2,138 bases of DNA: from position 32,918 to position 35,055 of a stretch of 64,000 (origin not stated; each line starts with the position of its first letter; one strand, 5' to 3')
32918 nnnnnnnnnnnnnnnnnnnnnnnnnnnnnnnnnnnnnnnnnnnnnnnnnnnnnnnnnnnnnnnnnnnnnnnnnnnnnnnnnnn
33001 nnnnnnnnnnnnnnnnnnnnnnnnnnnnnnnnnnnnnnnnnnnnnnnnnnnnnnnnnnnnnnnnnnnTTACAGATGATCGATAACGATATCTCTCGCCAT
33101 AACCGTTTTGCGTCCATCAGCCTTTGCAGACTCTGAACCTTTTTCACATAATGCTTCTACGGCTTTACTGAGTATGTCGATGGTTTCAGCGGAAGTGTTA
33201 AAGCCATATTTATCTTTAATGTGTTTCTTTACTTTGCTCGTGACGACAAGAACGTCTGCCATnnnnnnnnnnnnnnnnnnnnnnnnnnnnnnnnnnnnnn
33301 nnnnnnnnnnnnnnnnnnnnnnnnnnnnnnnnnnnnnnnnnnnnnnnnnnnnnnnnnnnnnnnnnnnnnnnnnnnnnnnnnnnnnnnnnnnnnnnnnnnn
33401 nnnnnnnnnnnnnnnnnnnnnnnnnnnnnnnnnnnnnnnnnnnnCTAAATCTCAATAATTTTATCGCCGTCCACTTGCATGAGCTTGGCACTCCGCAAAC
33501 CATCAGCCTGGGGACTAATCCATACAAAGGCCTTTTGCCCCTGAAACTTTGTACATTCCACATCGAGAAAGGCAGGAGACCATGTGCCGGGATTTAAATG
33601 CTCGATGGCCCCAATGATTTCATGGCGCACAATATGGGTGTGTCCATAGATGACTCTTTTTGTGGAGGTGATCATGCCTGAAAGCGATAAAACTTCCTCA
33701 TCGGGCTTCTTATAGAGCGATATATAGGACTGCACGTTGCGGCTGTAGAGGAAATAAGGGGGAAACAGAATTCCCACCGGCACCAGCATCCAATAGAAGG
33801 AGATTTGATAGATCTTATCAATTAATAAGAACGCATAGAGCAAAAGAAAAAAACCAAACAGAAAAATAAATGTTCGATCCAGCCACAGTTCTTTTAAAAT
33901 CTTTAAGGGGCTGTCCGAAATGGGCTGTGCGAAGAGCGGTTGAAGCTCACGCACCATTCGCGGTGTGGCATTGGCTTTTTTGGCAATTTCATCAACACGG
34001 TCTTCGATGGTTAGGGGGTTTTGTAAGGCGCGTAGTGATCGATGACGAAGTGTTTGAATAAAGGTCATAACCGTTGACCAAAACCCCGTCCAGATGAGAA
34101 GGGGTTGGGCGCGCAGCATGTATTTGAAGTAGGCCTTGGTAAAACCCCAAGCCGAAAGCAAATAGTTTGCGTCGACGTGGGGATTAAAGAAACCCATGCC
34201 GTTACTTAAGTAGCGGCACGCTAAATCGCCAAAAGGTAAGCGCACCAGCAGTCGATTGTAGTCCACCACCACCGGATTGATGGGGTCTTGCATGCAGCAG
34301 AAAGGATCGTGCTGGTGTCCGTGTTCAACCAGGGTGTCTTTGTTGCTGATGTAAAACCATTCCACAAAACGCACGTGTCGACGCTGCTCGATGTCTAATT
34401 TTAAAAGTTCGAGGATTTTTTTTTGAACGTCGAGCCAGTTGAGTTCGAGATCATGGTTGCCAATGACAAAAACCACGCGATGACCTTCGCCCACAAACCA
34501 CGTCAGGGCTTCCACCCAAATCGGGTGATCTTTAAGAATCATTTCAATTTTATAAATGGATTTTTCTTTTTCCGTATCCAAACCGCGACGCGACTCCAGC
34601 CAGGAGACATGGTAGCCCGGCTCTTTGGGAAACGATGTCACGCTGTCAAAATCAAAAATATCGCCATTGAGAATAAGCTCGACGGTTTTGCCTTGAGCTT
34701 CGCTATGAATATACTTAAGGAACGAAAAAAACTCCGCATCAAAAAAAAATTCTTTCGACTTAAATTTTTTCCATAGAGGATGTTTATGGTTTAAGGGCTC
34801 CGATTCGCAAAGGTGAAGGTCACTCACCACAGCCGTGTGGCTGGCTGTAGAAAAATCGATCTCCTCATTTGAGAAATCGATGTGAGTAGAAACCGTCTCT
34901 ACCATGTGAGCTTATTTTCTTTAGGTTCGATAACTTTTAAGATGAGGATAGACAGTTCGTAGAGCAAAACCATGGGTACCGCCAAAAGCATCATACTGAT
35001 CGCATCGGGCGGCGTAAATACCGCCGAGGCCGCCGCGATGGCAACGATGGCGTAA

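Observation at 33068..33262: Stand-alone 64-aa histone-fold protein (bacterial histone) with strong, independent expression signals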

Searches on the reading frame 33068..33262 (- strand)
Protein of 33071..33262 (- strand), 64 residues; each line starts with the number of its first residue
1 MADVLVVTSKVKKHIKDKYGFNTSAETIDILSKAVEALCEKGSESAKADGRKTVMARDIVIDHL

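Call 3: search_protein_families(library=pfam, proteins=[window:33071-33262:-], max_evalue=10)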
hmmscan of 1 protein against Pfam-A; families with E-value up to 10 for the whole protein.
seq(64 aa): 6 families
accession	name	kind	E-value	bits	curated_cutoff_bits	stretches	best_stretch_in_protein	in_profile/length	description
PF00808.29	CBFD_NFYB_HMF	-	0.00085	20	21.4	1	29-59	31-61/65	Histone-like transcription factor (CBF/NF-Y) and archaeal histone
PF09123.17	DUF1931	-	0.0028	18.3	21.8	1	25-61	19-55/138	Domain of unknown function (DUF1931)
PF00125.30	Histone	-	0.0047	17.6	26.4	1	11-60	65-116/122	Core histone H2A/H2B/H3/H4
PF24308.1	DUF7487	-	0.029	14.7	27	1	4-55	19-72/220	Family of unknown function (DUF7487)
PF00538.25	Linker_histone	-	0.098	13.3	22.4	1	10-43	25-58/74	linker histone H1 and H5 family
PF08812.16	YtxC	-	0.13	12.2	33.1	1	10-48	19-57/218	YtxC-like family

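Call 4: search_solved_structures(query=window:33071-33262:-, max_evalue=10, show_alignments=5)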
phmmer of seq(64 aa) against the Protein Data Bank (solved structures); distinct sequences matched with E-value up to 10: 11.
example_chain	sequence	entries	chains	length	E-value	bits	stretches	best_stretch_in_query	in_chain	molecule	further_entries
8fvx_A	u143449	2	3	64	1.1e-27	97.2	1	1-64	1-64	CBFD_NFYB_HMF domain-containing protein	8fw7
8cmp_A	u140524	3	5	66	1.3e-27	97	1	1-64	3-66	CBFD_NFYB_HMF domain-containing protein | Transcription factor CBF/NF-Y/archaeal histone domain-containing protein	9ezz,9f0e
9f2c_A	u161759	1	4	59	9.4e-06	28.8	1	2-58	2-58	hypothetical protein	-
9qt0_A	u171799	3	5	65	5.9e-05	26.3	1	3-58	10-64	DUF1931 domain-containing protein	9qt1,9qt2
8bdk_A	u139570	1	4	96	0.00011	25.5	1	9-59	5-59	DNA-binding protein HmvA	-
1f1e_A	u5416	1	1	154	0.0038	20.6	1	23-59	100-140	HISTONE FOLD PROTEIN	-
7mwq_B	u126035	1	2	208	0.018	18.5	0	6-44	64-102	LHD29B53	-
5cwk_A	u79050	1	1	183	0.17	15.5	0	11-43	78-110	Designed helical repeat protein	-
7mwq_A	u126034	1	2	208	0.27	14.9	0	5-42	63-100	LHD29A53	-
6u1s_A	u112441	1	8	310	0.34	14.6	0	7-48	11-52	de novo designed 16-helix transmembrane nanopore, TMHC8_R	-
3ty7_A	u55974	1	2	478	0.75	13.5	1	11-60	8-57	Putative aldehyde dehydrogenase SAV2122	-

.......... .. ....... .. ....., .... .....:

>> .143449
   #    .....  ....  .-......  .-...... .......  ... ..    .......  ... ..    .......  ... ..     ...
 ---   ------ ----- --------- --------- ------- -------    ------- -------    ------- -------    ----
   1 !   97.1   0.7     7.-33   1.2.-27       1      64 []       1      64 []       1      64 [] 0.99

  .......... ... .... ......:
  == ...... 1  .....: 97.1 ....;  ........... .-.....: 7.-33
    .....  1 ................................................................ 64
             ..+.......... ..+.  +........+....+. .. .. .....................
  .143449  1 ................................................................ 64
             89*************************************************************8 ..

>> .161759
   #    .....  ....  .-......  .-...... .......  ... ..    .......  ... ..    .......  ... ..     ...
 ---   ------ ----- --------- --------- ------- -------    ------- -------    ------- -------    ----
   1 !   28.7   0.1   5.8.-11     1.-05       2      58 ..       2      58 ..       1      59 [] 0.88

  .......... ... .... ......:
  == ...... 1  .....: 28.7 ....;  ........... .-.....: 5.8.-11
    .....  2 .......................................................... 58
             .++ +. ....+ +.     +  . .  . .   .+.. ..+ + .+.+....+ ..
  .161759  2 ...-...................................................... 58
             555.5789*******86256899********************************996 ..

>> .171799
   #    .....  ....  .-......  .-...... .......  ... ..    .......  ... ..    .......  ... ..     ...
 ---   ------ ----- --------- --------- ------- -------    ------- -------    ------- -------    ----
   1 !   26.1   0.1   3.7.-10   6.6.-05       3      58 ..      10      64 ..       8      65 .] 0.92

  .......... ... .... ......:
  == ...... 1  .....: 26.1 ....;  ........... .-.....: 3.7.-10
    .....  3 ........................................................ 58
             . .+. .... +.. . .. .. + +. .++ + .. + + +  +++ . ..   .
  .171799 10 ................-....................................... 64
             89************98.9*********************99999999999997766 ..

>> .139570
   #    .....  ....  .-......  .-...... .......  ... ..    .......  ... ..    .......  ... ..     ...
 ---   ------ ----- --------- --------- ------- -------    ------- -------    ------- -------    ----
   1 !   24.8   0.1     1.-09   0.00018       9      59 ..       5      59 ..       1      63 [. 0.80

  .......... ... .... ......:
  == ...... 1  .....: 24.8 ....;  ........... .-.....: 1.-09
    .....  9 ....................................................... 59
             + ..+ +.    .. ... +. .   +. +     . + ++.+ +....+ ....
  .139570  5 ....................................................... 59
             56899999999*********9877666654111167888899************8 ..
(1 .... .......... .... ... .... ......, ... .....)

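Call 5: search_protein_families(library=ncbifam, proteins=[window:33071-33262:-], max_evalue=10)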
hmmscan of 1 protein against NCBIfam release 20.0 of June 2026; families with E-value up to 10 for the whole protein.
seq(64 aa): 2 families
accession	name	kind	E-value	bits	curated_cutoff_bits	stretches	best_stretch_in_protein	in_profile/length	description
NF043032.1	archaea_histone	superfamily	0.0003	21.2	50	1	9-59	3-57/60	histone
NF003483.0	PRK05159.1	equivalog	0.11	11.4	353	1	3-49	70-116/438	aspartate--tRNA(Asn) ligase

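Call 7: find_homologous_proteins(query=window:33071-33262:-)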
Query seq(64 aa) (64 aa): 1064 proteins with E <= 0.001 among 1067 candidates; the best 120 are listed.
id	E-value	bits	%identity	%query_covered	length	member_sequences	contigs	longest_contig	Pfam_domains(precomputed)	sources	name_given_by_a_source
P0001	4.7e-30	119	91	100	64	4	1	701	-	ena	-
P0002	1.8e-29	117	94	100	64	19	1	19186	-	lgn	-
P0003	2.2e-29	117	91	100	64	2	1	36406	-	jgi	jgi:histone H3/H4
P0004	2.6e-29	116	89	100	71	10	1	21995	-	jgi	jgi:histone H3/H4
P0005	4.7e-29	116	88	100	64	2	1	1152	-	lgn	-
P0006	6.0e-29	115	91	100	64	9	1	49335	-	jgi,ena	-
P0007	2.4e-28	113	86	100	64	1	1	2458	-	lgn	-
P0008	3.0e-28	113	89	100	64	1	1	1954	-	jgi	-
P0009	2.0e-27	111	88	100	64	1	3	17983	-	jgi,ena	jgi:histone H3/H4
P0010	2.0e-27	111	91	100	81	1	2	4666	-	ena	-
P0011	3.4e-27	110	89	100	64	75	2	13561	-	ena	-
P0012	4.9e-27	109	86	100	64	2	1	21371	-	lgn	-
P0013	5.3e-27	109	88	100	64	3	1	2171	-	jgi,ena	jgi:histone H3/H4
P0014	1.4e-26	108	84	100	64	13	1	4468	-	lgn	-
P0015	2.1e-26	107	88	100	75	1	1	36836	-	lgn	-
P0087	2.3e-24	101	80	100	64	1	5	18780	PF00808.30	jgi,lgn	jgi:histone H3/H4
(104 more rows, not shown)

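Call 12: find_related_loci(query=window:33071-33262:-, collection=genome_contigs, flank=5000)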
Query seq(64 aa) (64 aa) in genome_contigs; peptide patterns used: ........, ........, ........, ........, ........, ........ (x = any residue, [..] = any of these).
548 stretches matched a pattern; 291 encode a relative of the query (tblastn E <= 1e-3); the best 80 are kept; 80 distinct loci.
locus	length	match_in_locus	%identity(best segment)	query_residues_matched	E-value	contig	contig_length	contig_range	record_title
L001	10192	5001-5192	100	1-64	6e-38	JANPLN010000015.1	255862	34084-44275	MAG: Bdellovibrionales bacterium isolate VAR_61_concoct_220 VAR_61_k141_2944234, whole genome shotgun sequence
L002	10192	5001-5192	97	1-64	3e-37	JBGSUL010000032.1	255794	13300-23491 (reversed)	MAG: Bdellovibrionales bacterium isolate JTS-AC431 k141_3621505, whole genome shotgun sequence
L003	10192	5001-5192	97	1-64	1e-36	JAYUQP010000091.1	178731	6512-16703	MAG: Bdellovibrionales bacterium isolate GL114_DN_metabinner_3 GL114_DN_metabinner_3_90, whole genome shotgun sequence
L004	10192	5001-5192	97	1-64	1e-36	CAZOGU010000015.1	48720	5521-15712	MAG TPA_asm: uncultured Pseudobdellovibrionaceae bacterium isolate SRP302895_co1_309 genome assembly, contig: NODE_1271_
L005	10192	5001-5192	84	1-64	1e-32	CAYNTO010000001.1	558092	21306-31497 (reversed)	MAG TPA_asm: uncultured Pseudobdellovibrionaceae bacterium isolate SRP329715_co2_24 genome assembly, contig: NODE_8_leng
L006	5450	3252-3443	89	1-64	3e-32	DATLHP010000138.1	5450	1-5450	MAG TPA_asm: Bdellovibrionales bacterium isolate SMAG_U13643 k141_3236402, whole genome shotgun sequence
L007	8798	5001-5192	89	1-64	4e-32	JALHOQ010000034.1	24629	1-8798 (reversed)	MAG: Bdellovibrionales bacterium isolate bin.161 c_000000008677, whole genome shotgun sequence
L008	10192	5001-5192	88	1-64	5e-32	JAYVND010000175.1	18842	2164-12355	MAG: Bdellovibrionales bacterium isolate GL65_DN_concoct_201 GL65_DN_concoct_201_174, whole genome shotgun sequence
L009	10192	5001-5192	86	1-64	8e-32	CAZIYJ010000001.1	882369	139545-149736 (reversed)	MAG TPA_asm: uncultured Bdellovibrionales bacterium isolate SRP302895_co1_154 genome assembly, contig: NODE_1_length_882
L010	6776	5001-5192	88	1-64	4e-32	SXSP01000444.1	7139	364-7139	MAG: Bdellovibrionales bacterium isolate F1-140-MAGs087 F1-140__c476201, whole genome shotgun sequence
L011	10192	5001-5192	86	1-64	1e-31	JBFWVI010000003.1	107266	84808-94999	MAG: Bdellovibrionales bacterium isolate CA_2019_TPBF_90 NODE_1666_length_107266_cov_11.507341_TPBF, whole genome shotgu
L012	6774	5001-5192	88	1-64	3e-31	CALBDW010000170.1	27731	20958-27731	MAG TPA_asm: uncultured Bdellovibrionales bacterium isolate SRR5251193_bin.21_CONCOCT_v1.1_MAG genome assembly, contig:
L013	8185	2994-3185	83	1-64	4e-31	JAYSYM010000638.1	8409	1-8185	MAG: Bdellovibrionales bacterium isolate GFS_13404 GFS_13404_637, whole genome shotgun sequence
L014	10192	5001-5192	86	1-64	4e-31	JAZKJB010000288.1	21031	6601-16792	MAG: Bdellovibrionota bacterium isolate ADI_DC_SW_02_SPN_11032020-bin079_1 DCSW02SPN_B079_1_000000000288, whole genome s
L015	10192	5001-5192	86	1-64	2e-31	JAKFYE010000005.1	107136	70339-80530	MAG: Bdellovibrionales bacterium isolate ND5_Bin_38_2 ND5_0000147, whole genome shotgun sequence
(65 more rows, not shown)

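Call 25: predict_structure(alignment_id=A1)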
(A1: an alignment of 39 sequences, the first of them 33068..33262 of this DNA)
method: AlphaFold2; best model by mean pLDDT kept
length: 64 residues; sequences in the alignment: 39
mean_pLDDT: 82.3   pTM: 0.56
mean pLDDT of the five models: 82.3, 81.6, 80.0, 77.2, 70.3
residues with pLDDT >= 90: 12; 70-90: 43; 50-70: 5; < 50: 4
segments of 3 or more residues with pLDDT < 50: 1-3
pLDDT, mean of each block of 10 residues (from residue 1): 64 90 88 87 90 85 59
secondary structure, 60 per line:
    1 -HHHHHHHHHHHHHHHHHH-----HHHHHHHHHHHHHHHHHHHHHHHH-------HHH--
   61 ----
elements in order: H2-19 H25-48

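Call 27: search_protein_representatives(protein=window:33071-33262:-)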
Query: 64 residues. Proteins with E-value up to 0.001 (for the whole library): 499; up to 1e-10: 53; up to 1e-30: 0. The best 150 are listed.
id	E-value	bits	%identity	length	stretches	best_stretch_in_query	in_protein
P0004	8.3e-30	116.4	89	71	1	1-64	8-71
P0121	1.0e-23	97.4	51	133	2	3-61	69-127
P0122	2.2e-23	96.4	80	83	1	1-64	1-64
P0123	2.6e-23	96.1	83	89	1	2-64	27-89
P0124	2.6e-23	96.1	79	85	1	2-64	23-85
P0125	9.1e-23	94.4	78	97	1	1-64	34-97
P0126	1.2e-22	94.1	80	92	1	1-64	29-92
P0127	2.6e-21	89.9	78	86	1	1-64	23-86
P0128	1.3e-18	81.4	45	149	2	2-61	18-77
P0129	1.3e-18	81.4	56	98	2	3-59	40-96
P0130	3.7e-18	80.0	46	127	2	3-60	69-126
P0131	3.8e-18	80.0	66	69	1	1-64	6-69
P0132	3.3e-17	77.1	48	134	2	3-59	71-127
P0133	2.8e-16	74.2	42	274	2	3-59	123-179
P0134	6.0e-16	73.1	42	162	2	2-59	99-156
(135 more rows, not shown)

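Call 28: fold_search(model_id=the predicted structure, library=pdb)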
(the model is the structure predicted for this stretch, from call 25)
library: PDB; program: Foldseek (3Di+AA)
matches with E <= 10: 811; with E <= 0.001: 5
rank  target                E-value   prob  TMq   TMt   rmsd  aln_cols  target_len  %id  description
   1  9ezz_B                6.6e-07  1.00  0.78  0.80   2.3        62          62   82  Bacterial histone protein HBb from Bdellovibrio bacteriovorus bound to DNA (released 2024-06-26)
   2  8fvx                  9.9e-07  1.00  0.79  0.80   1.9        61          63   84  Histone from Bdellovibrio bacteriovorus (released 2023-08-30)
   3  9ezz_A                1.1e-06  1.00  0.78  0.81   1.9        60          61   83  Bacterial histone protein HBb from Bdellovibrio bacteriovorus bound to DNA (released 2024-06-26)
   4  9f0e_A                2.5e-06  1.00  0.75  0.80   1.9        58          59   83  Bacterial histone protein HBb from Bdellovibrio bacteriovorus bound to DNA (released 2024-06-26)
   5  8cmp                  1.0e-05  1.00  0.75  0.81   1.8        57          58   82  DNA-binding bacterial histone protein HBB from Bdellovibrio bacteriovorus (released 2024-03-06)
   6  9qt0_A                9.7e-03  1.00  0.67  0.75   2.1        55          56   38  DNA-binding bacterial histone HLp from Leptospira perolatii (released 2025-12-24)
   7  9qt1_A                2.0e-02  1.00  0.67  0.73   2.1        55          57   38  Bacterial histone HLp from Leptospira perolatii bound to DNA (released 2025-12-24)
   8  9f2c_A                2.3e-02  1.00  0.66  0.72   1.8        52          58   42  Archaeal histone protein HTkC from Thermococcus kodakarensis (released 2024-10-02)
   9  8bdk_A                2.3e-02  1.00  0.57  0.41   3.8        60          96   33  Structure of a non-canonical histone from archaea (released 2023-07-12)
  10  9f2c_B                2.6e-02  1.00  0.68  0.75   1.7        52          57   42  Archaeal histone protein HTkC from Thermococcus kodakarensis (released 2024-10-02)
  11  8jcd_H                3.2e-02  0.99  0.50  0.38   3.1        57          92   16  Human H2BFWTH100R nucleosome with 601 DNA (released 2024-05-15)
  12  7bp6_D                4.5e-02  0.99  0.49  0.39   3.0        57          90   18  Structural insights into nucleosome reorganization by NAP1-RELATED PROTEIN 1 (NRP1) (released 2020-11-11)
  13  4wnn_D                4.8e-02  0.99  0.54  0.39   2.9        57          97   23  SPT16-H2A-H2B FACT HISTONE Complex (released 2015-10-21)
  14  1hq3_F                4.8e-02  0.99  0.51  0.39   3.0        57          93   23  CRYSTAL STRUCTURE OF THE HISTONE-CORE-OCTAMER IN KCL/PHOSPHATE (released 2001-01-24)
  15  7wlr_H                5.1e-02  0.99  0.49  0.38   3.1        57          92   21  Cryo-EM structure of the nucleosome containing Komagataella pastoris histones (released 2022-07-13)
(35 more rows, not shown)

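Call 43: search_solved_structures(query=A1, max_evalue=1)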
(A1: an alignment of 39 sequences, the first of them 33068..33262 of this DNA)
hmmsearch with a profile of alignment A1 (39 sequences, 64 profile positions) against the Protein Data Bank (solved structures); distinct sequences matched with E-value up to 1: 22.
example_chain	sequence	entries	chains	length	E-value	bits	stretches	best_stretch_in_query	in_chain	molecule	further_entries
8fvx_A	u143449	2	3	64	5.9e-40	138.1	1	1-64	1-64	CBFD_NFYB_HMF domain-containing protein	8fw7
8cmp_A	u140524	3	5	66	6.6e-40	138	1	1-64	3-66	CBFD_NFYB_HMF domain-containing protein | Transcription factor CBF/NF-Y/archaeal histone domain-containing protein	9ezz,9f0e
9f2c_A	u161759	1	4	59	1e-09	41.2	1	1-59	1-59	hypothetical protein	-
8bdk_A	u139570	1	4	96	1.7e-07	34.1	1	10-59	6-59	DNA-binding protein HmvA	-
9qt0_A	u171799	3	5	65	2.9e-06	30.2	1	3-56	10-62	DUF1931 domain-containing protein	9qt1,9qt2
1f1e_A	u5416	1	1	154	0.00022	24.2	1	11-59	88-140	HISTONE FOLD PROTEIN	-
9qv5_A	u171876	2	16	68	0.017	18.1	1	9-60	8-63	Archaeal histone A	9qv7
9qv6_A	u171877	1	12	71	0.019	17.9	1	9-60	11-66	Archaeal histone A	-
3ty7_A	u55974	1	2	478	0.099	15.7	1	12-58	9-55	Putative aldehyde dehydrogenase SAV2122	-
1ku5_A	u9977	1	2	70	0.11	15.5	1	22-60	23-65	HPhA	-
1b67_A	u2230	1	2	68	0.15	15.1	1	29-60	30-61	PROTEIN (HISTONE HMFA)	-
1hta_A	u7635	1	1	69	0.16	15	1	29-60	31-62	HISTONE HMFA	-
5y26_B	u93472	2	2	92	0.18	14.8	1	8-59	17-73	Putative transcription factor C16C4.22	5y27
4v4v_BM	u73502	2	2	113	0.49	13.5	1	2-44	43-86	50S ribosomal protein L18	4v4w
6q97_O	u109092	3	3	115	0.5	13.4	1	2-44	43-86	50S ribosomal protein L18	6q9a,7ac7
1a7w_A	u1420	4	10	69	0.88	12.6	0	15-60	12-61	HISTONE HMFB | PROTEIN (HISTONE HMFB) | HISTONE B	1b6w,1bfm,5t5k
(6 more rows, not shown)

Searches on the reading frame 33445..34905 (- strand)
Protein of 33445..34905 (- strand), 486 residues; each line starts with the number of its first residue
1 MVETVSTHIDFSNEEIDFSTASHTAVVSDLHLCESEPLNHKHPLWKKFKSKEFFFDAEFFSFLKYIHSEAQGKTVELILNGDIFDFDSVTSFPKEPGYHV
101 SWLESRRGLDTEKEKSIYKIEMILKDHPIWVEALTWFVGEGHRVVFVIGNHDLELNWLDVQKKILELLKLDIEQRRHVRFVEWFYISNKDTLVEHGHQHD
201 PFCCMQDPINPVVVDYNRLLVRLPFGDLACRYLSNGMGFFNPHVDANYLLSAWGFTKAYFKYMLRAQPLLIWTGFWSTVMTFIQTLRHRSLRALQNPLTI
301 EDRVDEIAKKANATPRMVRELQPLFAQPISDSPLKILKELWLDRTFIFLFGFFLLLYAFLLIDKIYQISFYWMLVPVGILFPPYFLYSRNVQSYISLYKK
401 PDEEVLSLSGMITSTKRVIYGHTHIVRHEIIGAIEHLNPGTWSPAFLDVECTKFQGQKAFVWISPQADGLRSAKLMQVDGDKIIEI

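Call 24: search_protein_families(library=pfam, proteins=[window:33445-34905:-], max_evalue=0.001)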
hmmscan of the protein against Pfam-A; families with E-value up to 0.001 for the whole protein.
window:33445-34905:- (486 aa): 2 families
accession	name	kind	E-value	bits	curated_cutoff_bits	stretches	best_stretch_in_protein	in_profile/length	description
PF00149.33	Metallophos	-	9.1e-07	29.9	21.5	1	24-197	3-116/191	Calcineurin-like phosphoesterase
PF12850.12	Metallophos_2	-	0.00014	22.4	27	0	416-445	109-138/154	Calcineurin-like phosphoesterase superfamily domain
